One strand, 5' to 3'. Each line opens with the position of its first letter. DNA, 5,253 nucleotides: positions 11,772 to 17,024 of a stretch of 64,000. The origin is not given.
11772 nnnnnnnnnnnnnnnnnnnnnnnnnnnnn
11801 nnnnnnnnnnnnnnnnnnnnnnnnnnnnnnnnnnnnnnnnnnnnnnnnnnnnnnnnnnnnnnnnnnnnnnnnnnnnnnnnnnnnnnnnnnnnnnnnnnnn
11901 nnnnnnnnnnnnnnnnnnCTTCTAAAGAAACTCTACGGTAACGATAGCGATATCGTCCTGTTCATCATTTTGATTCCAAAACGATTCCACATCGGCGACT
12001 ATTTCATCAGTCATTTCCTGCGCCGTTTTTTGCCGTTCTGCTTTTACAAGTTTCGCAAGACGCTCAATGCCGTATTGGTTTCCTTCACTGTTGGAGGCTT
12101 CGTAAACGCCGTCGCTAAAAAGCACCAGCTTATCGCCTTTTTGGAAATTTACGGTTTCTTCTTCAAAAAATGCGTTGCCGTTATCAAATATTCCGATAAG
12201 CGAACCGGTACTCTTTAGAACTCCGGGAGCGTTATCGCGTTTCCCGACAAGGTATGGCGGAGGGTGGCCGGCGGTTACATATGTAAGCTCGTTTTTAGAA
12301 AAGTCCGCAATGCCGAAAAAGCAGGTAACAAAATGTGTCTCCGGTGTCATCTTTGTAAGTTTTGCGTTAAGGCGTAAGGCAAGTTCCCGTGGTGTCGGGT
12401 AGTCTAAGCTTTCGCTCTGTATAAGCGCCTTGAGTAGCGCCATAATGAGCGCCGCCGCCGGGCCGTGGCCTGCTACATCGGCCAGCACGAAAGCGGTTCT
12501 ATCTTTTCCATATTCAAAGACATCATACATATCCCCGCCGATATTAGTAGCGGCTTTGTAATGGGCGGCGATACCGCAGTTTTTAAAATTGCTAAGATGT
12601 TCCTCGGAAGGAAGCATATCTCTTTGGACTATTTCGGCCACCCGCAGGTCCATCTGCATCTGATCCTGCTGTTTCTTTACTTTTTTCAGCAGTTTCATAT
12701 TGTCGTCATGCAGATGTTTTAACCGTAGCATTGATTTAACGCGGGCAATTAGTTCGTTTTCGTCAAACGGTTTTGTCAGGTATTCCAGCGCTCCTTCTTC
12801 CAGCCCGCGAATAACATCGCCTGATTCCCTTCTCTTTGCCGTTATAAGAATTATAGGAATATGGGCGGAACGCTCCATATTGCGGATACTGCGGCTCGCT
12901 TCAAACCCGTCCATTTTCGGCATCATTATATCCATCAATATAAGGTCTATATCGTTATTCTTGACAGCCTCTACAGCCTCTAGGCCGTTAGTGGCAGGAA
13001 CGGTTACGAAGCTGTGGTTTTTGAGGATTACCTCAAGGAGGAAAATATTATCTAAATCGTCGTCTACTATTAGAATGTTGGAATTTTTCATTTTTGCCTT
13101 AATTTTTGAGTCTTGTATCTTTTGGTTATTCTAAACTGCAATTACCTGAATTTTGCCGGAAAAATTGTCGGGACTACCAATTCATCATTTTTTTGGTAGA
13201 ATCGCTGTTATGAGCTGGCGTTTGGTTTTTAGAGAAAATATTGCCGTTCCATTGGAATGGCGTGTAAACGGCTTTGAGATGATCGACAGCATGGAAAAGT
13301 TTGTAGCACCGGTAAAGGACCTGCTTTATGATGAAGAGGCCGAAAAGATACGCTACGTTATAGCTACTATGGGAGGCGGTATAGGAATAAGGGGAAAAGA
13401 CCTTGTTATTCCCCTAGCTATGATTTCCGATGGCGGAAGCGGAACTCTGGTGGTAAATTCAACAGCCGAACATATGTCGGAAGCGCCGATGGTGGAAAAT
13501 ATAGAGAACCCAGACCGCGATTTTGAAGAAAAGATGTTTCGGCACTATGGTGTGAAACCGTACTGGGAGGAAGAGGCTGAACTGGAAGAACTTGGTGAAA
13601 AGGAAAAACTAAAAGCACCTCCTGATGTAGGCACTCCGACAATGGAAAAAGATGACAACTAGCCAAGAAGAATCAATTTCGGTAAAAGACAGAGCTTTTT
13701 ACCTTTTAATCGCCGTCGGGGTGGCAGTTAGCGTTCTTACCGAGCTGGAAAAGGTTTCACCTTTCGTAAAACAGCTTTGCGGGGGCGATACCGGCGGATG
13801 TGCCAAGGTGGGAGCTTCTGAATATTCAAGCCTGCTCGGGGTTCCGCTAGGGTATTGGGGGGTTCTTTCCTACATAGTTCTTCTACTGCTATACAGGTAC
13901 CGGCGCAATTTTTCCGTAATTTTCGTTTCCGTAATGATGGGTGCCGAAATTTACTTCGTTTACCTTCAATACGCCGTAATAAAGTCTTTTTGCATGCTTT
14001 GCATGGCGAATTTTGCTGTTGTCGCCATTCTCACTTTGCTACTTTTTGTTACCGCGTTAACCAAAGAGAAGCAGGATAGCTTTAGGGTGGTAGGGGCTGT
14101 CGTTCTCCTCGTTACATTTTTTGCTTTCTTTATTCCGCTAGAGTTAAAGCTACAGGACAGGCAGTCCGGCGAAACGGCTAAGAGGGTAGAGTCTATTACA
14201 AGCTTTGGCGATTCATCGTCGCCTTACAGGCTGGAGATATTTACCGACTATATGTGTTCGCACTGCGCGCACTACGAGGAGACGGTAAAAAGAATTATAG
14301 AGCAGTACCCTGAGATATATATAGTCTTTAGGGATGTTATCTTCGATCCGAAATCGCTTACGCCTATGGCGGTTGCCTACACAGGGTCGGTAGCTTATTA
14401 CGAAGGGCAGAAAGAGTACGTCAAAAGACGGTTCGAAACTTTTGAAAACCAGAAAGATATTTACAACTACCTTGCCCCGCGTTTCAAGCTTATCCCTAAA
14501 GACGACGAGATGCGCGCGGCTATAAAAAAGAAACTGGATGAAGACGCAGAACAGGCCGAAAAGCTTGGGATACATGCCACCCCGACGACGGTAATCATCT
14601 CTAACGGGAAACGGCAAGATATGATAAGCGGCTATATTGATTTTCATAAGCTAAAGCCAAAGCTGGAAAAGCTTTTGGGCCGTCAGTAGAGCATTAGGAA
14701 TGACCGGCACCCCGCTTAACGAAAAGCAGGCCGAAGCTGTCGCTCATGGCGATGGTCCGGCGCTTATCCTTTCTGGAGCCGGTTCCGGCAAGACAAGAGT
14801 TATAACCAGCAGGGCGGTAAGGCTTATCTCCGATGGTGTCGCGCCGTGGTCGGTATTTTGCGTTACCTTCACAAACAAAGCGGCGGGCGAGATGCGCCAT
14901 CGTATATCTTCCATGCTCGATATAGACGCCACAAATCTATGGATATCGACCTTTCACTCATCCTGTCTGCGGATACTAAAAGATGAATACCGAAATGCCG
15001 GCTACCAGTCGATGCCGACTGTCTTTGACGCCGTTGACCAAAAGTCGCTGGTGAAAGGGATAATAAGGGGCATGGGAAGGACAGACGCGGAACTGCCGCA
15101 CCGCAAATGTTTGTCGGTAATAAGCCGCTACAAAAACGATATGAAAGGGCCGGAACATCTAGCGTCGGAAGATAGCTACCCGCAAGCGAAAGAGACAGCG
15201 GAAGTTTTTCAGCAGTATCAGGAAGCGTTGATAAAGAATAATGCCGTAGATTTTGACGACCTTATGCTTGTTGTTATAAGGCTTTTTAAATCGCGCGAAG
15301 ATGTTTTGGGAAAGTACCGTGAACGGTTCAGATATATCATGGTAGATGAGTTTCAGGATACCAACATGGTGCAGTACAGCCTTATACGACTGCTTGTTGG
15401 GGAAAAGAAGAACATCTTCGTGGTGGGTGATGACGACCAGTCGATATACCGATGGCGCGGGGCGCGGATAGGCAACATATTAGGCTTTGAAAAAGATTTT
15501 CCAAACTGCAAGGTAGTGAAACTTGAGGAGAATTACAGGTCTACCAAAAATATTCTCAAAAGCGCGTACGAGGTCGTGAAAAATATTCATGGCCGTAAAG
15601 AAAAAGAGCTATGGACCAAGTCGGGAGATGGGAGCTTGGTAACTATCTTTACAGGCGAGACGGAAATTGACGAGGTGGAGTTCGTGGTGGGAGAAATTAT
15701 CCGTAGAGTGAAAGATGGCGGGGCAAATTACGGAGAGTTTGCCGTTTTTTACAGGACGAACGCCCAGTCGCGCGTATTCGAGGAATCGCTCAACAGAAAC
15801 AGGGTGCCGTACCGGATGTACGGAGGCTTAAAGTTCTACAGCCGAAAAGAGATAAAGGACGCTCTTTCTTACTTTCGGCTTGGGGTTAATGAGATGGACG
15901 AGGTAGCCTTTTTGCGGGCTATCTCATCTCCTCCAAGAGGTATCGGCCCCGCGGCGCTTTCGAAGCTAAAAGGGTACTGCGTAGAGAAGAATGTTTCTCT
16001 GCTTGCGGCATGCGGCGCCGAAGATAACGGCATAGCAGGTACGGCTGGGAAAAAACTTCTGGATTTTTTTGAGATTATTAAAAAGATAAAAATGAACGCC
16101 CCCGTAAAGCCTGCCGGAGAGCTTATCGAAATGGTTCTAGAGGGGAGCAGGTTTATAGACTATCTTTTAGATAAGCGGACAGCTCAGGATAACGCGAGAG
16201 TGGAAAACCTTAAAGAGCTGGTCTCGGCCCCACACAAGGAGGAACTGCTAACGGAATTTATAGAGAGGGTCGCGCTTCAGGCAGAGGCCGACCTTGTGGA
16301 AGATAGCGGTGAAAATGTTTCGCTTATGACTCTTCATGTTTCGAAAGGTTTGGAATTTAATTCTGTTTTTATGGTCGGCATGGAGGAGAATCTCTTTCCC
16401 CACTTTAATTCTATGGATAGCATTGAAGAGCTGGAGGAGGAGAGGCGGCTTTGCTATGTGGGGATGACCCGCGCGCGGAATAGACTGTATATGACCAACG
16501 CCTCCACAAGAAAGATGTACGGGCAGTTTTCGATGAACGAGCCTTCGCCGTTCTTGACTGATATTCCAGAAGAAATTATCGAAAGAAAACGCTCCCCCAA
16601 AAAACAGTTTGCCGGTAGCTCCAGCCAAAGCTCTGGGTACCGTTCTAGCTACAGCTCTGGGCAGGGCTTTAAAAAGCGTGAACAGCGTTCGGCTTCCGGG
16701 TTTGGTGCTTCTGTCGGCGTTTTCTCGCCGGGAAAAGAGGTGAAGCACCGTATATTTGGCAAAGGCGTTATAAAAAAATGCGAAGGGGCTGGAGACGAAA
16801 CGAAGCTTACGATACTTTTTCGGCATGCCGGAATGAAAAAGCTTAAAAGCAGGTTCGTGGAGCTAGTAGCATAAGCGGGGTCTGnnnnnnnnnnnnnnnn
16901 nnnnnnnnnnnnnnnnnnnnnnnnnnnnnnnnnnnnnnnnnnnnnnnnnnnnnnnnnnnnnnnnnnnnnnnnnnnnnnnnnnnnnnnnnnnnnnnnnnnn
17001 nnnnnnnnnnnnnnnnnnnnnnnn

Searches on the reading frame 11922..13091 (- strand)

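Call 60: search_protein_families(library=pfam, proteins=[window:11922-13091:-], max_evalue=0.00001)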
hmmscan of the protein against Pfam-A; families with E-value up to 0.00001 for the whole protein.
window:11922-13091:- (389 aa): 2 families
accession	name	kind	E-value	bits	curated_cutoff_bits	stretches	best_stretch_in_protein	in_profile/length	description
PF07228.17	SpoIIE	-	8e-51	173.2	25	1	196-388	2-191/192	Stage II sporulation protein E (SpoIIE)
PF00072.30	Response_reg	-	1.1e-28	100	30.2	1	6-119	1-111/111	Response regulator receiver domain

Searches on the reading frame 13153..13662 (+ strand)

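Call 60: search_protein_families(library=pfam, proteins=[window:13153-13662:+], max_evalue=0.00001)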
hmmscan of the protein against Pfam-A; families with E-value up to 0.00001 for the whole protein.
window:13153-13662:+ (169 aa): 1 family
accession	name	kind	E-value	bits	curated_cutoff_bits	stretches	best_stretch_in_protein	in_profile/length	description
PF05239.21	PRC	-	1.6e-06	28.5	21.2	1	39-107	10-77/78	PRC-barrel domain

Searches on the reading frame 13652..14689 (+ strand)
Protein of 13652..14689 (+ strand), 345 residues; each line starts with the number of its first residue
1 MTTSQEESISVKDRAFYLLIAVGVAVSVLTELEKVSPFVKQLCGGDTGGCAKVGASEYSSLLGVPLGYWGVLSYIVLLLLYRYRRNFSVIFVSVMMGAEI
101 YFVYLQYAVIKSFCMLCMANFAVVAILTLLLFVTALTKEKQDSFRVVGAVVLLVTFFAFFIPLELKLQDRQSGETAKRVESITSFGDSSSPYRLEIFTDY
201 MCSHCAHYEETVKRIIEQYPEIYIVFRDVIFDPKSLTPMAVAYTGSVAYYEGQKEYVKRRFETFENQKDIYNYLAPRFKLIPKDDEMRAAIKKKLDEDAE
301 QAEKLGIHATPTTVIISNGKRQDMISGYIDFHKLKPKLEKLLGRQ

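Call 60: search_protein_families(library=pfam, proteins=[window:13652-14689:+], max_evalue=0.00001)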
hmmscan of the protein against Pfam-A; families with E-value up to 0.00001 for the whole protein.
window:13652-14689:+ (345 aa): 4 families
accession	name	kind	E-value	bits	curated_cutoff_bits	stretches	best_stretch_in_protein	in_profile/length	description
PF07884.19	VKOR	-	2.6e-15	57.2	27.5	1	17-130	4-132/134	Vitamin K epoxide reductase family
PF13462.12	Thioredoxin_4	-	1e-11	45.7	23.2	1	185-321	8-149/165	Thioredoxin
PF01323.26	DSBA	-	6e-11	42.9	25.6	1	194-268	2-71/191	DSBA-like thioredoxin domain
PF13098.12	Thioredoxin_2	-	1.4e-06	29.1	27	0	196-337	11-103/104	Thioredoxin-like domain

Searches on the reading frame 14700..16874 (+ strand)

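Call 60: search_protein_families(library=pfam, proteins=[window:14700-16874:+], max_evalue=0.00001)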
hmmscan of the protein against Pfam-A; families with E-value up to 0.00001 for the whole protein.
window:14700-16874:+ (724 aa): 5 families
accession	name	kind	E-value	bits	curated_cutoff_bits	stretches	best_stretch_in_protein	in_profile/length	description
PF00580.27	UvrD-helicase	-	3.2e-88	296.4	23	1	6-268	1-271/271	UvrD/REP helicase N-terminal domain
PF13361.12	UvrD_C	-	3.8e-70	237.5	25.6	2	273-423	1-150/350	UvrD-like helicase C-terminal domain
PF13245.12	AAA_19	-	2.7e-21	76.6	25.1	1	10-251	1-132/134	AAA domain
PF13538.12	UvrD_C_2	-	1.9e-07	31.3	27.4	1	542-598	4-51/52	UvrD-like helicase C-terminal domain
PF21196.3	PcrA_UvrD_tudor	-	3.1e-07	30.6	23.9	1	678-719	2-43/48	PcrA/UvrD tudor domain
